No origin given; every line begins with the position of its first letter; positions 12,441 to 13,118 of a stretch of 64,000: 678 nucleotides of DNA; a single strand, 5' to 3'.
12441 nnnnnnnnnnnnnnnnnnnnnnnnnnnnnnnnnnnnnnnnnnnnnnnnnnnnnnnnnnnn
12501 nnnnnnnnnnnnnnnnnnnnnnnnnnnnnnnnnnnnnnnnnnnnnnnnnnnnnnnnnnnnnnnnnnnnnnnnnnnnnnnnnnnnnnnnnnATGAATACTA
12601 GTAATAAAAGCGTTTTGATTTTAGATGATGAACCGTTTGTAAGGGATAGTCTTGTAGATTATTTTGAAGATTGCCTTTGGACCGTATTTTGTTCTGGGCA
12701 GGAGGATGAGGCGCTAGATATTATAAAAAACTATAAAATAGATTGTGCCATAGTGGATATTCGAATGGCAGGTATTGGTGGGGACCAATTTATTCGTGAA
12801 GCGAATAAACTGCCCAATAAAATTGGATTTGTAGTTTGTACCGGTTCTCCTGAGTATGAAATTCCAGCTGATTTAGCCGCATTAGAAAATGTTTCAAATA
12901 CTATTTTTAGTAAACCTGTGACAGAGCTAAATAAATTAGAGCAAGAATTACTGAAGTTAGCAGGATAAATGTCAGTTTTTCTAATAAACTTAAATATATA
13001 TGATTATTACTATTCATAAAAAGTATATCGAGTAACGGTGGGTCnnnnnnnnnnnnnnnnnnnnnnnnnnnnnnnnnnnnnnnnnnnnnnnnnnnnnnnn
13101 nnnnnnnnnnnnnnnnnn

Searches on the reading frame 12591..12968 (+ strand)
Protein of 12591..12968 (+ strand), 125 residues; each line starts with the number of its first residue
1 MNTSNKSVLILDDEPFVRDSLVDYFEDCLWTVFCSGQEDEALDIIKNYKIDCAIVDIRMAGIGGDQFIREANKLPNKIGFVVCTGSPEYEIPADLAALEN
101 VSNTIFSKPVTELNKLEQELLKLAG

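Call 3: search_protein_families(library=pfam, proteins=[window:12591-12968:+], max_evalue=0.01)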
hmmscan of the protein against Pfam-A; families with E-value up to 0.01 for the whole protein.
window:12591-12968:+ (125 aa): 1 family
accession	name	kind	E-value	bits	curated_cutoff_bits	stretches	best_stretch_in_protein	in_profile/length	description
PF00072.30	Response_reg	-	2.8e-12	47.2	30.2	1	8-116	1-106/111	Response regulator receiver domain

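Call 24: search_protein_families(library=ncbifam, proteins=[window:12591-12968:+], max_evalue=0.00001)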
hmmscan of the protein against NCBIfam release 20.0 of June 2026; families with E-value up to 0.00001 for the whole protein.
window:12591-12968:+ (125 aa): 11 families
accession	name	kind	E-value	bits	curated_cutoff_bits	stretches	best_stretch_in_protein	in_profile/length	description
NF045505.1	RR_RssB_Pseudo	equivalog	3.6e-11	42.7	700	1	1-118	1-116/394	two-component system response regulator RssB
NF007969.0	PRK10693.1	equivalog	1.5e-10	40.6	329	1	4-122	6-122/337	two-component system response regulator RssB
NF053512.1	nitric_RR_NosR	exception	2.6e-09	36.6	400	1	8-88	1-81/422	response regulator c-di-GMP phosphodiesterase, NosR family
NF045717.1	DVU0259_DivK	exception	2.5e-08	34.1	160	1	6-85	3-84/117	DVU0259 family response regulator domain-containing protein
NF006900.1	PRK09390.1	equivalog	4.2e-08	32.9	255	1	4-112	3-109/203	response regulator FixJ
NF008034.0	PRK10766.1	equivalog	5.8e-08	32.5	275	1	6-88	3-84/231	two-component system response regulator TorR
NF008469.0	PRK11361.1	equivalog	1.4e-06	27.3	714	1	4-109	3-106/461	acetoacetate metabolism transcriptional regulator AtoC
NF052596.1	RR_EAL_PvrR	equivalog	3e-06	26.1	580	1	5-89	3-88/398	response regulator cyclic di-GMP phosphodiesterase PvrR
NF008378.0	PRK11173.1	equivalog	4.8e-06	26.1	334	1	5-86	3-83/238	two-component system response regulator ArcA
NF011695.0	PRK15115.1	equivalog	7.7e-06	24.9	763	1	5-111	6-110/445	two-component system response regulator GlrR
NF033117.2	vanR_ACDEGLN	exception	7.8e-06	25.6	350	1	8-71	1-64/226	VanR-ABDEGLN family response regulator transcription factor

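Call 36: find_homologous_proteins(query=window:12591-12965:+, max_evalue=1e-10)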
Query window:12591-12965:+ (125 aa): 18 proteins with E <= 1e-10 among 22 candidates.
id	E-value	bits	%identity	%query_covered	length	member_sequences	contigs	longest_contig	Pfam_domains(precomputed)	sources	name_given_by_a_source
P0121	5.3e-77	274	100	100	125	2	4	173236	PF00072.31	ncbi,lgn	-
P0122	2.2e-66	239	89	100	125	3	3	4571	PF00072.31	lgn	-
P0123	4.4e-62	225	82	100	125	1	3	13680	PF00072.31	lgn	-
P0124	6.4e-61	222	82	100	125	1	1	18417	PF00072.31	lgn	-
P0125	7.8e-61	221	89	92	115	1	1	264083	PF00072.31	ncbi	-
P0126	1.3e-58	214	76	100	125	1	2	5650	PF00072.31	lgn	-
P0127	1.1e-46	176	63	98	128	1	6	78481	PF00072.31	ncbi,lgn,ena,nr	ncbi:MAG: response regulator [Gammaproteobacteria bacterium]|nr:MAG: response regulator [Gammaproteo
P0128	2.8e-46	174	66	95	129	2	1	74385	PF00072.31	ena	-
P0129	1.2e-44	169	63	94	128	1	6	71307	PF00072.31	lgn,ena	-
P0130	2.0e-44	168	60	99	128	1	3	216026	PF00072.31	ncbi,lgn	-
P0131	6.2e-44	167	64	98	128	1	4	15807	PF23198.2,PF00072.31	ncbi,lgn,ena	-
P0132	3.1e-31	126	48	90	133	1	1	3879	PF00072.31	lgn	-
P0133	4.6e-30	122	52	98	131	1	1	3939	PF00072.31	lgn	-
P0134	2.6e-29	120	50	94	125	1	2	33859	PF00072.31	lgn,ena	-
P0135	9.8e-29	118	52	94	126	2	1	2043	PF00072.31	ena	-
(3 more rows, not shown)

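Call 42: find_related_loci(query=A4, collection=metagenome_contigs, flank=6000)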
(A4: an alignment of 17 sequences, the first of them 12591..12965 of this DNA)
Query A4 (125 aa) in metagenome_contigs; peptide patterns used: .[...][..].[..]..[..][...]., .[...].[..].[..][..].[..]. (x = any residue, [..] = any of these).
364 stretches matched a pattern; 92 encode a relative of the query (tblastn E <= 1e-3); the best 80 are kept; 80 distinct loci.
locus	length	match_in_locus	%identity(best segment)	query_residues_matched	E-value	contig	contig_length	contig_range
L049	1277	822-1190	52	1-123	3e-41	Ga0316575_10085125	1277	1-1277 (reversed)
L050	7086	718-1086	52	1-123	4e-38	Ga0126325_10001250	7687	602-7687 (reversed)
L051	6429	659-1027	52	1-123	4e-38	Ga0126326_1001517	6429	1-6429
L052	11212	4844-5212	49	1-123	3e-37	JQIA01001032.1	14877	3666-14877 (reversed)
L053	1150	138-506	50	1-123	7e-38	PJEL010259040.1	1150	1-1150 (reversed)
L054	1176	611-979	48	1-123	5e-37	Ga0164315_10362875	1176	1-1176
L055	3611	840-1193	49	6-123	1e-35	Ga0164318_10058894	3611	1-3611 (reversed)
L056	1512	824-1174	51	7-123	8e-36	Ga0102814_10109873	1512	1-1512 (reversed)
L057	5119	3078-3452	45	1-125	8e-35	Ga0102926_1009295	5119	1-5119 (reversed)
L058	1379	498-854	50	4-122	1e-35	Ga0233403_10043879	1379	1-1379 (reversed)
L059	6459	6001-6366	47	1-122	1e-34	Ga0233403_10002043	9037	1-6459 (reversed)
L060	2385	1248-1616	45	1-123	2e-34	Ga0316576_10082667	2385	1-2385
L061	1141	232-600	48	1-123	2e-35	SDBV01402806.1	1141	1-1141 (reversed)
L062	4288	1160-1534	44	1-125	4e-34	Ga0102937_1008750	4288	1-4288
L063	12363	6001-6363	47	3-123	1e-33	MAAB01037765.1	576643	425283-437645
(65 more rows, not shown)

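Call 59: search_solved_structures(query=window:12591-12965:+, max_evalue=0.001)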
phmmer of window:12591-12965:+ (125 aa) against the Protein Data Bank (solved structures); distinct sequences matched with E-value up to 0.001: 28.
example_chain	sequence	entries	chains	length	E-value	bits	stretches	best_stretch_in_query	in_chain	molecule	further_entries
9qih_A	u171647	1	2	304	3.3e-07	33.6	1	7-109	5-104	SenB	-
3eq2_A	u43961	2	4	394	1.6e-06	31.4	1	5-118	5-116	Probable two-component response regulator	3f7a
6swl_A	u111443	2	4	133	5.9e-06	29.6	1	5-111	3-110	Two-component response regulator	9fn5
1pey_A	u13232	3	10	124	1.3e-05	28.4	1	5-109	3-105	Sporulation initiation phosphotransferase F | SPORULATION RESPONSE REGULATORY PROTEIN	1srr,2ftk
6ifh_A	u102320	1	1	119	1.8e-05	28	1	6-110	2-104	Sporulation initiation phosphotransferase F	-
2jvj_A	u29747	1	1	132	1.8e-05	28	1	5-110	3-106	Sporulation initiation phosphotransferase F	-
3q15_C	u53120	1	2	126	2e-05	27.9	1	4-109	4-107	Sporulation initiation phosphotransferase F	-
2jvi_A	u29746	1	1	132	2.3e-05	27.7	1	5-110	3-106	Sporulation initiation phosphotransferase F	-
1f51_E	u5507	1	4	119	2.3e-05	27.6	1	5-109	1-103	SPORULATION INITIATION PHOSPHOTRANSFERASE F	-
1fsp_A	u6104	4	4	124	2.6e-05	27.5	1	5-109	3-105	STAGE 0 SPORULATION PROTEIN F | SPORULATION RESPONSE REGULATORY PROTEIN | Sporulation initiation phosphotransferase F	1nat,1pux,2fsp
3a0u_A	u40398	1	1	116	3.3e-05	27.2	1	6-92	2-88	Response regulator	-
3a0r_B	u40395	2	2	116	3.8e-05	27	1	6-92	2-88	Response regulator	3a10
6swb_A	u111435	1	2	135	6.7e-05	26.2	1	7-98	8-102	Two-component response regulator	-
2jvk_A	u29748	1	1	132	8.2e-05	25.9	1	5-109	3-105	Sporulation initiation phosphotransferase F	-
6swf_A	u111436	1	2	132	8.5e-05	25.8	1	8-98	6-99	Two-component response regulator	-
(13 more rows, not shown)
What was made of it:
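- Closest known: ThkA/TrrA of Thermotoga maritima. Same: The small receivers match TrrA weakly (E 4e-5, call 59).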
